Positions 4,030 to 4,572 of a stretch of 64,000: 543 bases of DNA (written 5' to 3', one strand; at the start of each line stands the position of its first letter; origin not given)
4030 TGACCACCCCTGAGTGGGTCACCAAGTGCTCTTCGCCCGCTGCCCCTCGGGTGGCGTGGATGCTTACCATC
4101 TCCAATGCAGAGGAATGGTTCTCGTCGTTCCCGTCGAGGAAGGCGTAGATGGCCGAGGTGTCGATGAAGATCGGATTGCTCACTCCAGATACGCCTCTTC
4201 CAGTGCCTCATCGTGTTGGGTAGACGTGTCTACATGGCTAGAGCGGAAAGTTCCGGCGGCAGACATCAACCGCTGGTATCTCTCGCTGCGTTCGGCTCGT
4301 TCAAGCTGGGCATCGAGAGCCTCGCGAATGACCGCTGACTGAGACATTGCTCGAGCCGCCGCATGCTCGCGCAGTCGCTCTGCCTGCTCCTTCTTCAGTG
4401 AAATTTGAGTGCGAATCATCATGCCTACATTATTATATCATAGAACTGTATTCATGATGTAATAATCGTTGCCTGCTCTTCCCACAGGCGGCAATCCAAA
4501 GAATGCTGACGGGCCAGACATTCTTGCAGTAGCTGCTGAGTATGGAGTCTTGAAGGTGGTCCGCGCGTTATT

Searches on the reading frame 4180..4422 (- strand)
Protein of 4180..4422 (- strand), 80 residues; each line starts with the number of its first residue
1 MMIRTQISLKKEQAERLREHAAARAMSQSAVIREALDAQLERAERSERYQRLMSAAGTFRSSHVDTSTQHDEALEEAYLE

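Call 92: search_protein_families(library=pfam, proteins=[window:4180-4422:-], max_evalue=0.001)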
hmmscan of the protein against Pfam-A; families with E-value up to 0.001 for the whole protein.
window:4180-4422:- (80 aa): 2 families
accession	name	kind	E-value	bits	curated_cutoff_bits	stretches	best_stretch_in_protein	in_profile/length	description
PF01402.27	RHH_1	-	2.8e-08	33.9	20.5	1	4-42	1-39/39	Ribbon-helix-helix protein, copG family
PF07704.17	PSK_trans_fac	-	0.00063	21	28.3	1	7-71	3-67/82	Rv0623-like transcription factor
